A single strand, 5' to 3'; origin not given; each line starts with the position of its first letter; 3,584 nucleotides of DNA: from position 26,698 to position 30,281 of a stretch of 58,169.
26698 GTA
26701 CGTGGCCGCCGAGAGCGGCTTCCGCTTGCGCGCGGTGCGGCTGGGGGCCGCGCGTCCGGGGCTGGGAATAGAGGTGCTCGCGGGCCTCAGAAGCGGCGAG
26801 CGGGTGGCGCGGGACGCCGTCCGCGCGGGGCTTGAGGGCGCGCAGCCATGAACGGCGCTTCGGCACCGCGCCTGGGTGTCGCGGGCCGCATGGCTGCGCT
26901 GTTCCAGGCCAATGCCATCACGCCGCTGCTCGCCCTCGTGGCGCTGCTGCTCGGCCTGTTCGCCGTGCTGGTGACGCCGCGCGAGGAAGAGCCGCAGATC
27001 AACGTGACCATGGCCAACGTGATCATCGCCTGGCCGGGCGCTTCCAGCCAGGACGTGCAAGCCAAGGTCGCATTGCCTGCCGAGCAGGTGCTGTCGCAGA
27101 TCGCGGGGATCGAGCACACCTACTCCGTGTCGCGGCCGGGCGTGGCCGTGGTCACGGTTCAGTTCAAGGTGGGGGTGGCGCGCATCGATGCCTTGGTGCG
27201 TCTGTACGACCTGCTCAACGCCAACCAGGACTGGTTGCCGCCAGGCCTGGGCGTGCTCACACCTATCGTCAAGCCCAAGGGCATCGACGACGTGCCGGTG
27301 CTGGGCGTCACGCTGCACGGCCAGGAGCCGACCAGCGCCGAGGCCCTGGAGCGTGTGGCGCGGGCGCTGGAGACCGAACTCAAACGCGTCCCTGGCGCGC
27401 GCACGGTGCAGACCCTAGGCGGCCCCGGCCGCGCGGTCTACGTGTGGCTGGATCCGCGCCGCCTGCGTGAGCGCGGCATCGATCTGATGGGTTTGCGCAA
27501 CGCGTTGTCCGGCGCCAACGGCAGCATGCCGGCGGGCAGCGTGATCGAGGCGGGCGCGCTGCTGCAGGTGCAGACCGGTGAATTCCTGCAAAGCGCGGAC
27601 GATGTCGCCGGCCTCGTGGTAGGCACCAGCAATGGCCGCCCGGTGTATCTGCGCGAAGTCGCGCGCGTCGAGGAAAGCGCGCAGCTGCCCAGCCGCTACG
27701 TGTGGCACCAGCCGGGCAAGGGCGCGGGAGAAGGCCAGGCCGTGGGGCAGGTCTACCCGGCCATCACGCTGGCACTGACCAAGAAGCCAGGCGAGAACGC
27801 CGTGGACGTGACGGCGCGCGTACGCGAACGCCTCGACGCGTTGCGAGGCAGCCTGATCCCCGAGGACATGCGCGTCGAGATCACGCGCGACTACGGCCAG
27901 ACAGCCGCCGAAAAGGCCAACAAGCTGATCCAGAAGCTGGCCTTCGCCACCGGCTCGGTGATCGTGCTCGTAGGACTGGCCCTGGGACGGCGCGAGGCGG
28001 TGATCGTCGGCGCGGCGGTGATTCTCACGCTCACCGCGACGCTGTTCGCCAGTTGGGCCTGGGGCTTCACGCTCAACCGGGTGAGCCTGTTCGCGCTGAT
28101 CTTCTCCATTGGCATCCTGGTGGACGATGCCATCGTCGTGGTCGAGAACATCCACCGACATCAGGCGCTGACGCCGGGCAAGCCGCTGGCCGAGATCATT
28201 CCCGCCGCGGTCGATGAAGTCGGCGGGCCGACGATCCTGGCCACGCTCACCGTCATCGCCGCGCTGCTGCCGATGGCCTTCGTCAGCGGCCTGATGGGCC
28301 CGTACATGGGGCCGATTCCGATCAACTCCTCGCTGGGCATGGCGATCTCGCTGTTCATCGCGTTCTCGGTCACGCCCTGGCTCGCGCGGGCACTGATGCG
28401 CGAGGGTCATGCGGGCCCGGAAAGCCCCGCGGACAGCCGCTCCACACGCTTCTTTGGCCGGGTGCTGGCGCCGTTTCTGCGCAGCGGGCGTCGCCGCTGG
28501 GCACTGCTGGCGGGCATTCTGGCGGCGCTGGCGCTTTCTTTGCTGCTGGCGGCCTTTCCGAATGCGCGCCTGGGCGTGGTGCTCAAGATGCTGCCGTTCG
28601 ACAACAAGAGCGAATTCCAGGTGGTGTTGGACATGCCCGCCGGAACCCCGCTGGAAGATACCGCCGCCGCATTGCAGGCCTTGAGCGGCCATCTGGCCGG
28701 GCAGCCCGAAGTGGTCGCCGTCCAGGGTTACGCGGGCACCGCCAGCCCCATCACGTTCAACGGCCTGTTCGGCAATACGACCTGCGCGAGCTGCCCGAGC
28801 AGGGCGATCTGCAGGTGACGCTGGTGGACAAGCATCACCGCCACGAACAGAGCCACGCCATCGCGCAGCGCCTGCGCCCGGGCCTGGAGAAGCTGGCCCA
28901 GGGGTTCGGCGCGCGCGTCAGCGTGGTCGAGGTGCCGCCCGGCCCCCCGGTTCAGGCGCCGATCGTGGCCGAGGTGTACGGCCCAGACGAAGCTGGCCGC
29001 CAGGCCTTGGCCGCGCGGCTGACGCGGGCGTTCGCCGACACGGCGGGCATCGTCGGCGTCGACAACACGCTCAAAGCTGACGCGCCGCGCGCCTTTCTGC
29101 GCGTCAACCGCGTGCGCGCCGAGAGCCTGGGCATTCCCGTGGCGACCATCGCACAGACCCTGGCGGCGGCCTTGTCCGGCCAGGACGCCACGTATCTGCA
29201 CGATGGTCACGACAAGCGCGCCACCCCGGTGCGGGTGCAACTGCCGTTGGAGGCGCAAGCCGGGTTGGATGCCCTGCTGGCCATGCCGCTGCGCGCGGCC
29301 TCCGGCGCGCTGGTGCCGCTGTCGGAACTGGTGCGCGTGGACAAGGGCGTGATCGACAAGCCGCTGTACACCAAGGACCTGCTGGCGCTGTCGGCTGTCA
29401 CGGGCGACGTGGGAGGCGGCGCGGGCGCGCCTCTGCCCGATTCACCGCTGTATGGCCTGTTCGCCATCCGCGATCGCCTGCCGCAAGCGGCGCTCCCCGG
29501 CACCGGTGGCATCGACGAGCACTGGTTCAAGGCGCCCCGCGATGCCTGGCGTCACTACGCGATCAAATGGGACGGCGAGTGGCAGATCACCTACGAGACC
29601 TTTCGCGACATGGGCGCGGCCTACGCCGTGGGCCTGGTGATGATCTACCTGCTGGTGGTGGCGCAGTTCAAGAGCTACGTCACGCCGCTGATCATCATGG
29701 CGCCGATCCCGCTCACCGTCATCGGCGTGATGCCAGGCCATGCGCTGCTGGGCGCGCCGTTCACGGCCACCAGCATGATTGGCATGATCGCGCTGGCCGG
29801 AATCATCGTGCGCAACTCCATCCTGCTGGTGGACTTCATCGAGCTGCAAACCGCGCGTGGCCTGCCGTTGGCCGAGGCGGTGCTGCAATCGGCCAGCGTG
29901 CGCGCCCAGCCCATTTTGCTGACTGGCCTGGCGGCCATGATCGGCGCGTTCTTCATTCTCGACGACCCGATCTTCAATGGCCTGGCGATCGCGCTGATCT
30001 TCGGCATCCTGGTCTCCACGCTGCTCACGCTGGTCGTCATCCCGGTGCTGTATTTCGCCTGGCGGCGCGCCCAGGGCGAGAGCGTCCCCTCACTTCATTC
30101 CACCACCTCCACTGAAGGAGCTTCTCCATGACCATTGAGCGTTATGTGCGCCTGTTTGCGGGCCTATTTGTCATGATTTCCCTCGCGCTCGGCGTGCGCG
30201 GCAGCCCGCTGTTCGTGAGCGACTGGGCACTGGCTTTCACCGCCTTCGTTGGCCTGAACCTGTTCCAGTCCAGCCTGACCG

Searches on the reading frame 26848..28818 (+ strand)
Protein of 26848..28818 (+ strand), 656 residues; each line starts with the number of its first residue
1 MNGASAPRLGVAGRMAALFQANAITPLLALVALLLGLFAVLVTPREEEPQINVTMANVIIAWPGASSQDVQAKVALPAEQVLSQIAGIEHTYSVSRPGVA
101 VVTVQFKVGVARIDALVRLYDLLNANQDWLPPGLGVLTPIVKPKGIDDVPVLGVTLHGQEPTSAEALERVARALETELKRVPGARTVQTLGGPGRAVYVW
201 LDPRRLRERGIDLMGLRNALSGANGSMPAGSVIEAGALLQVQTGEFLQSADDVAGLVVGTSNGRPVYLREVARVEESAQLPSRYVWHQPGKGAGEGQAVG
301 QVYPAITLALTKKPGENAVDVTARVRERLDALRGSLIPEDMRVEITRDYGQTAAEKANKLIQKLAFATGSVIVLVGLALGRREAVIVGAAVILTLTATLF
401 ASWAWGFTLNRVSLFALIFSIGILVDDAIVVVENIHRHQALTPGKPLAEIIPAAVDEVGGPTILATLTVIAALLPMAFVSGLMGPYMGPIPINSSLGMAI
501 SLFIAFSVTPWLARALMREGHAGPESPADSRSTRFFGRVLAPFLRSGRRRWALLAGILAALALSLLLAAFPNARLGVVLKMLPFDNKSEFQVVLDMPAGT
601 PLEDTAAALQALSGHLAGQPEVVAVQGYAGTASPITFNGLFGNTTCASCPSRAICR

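Call 68: search_protein_families(library=pfam, proteins=[window:26848-28818:+], max_evalue=0.00001)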
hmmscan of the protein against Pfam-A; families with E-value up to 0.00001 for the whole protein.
window:26848-28818:+ (656 aa): 2 families
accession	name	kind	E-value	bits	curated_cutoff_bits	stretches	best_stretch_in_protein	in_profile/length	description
PF00873.25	ACR_tran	-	1.1e-91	308.5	28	1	23-633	10-604/1021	AcrB/AcrD/AcrF family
PF02355.23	SecD_SecF_C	-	1.4e-06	28.3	20.5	1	355-509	28-183/189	Protein export membrane protein SecD/SecF, C-terminal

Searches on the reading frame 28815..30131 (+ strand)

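Call 69: search_protein_families(library=pfam, proteins=[window:28815-30131:+], max_evalue=0.00001)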
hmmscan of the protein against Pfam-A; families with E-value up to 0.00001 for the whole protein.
window:28815-30131:+ (438 aa): 1 family
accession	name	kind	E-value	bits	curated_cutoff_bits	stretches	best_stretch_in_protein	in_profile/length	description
PF00873.25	ACR_tran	-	1.3e-48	165.9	28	2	248-415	846-1019/1021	AcrB/AcrD/AcrF family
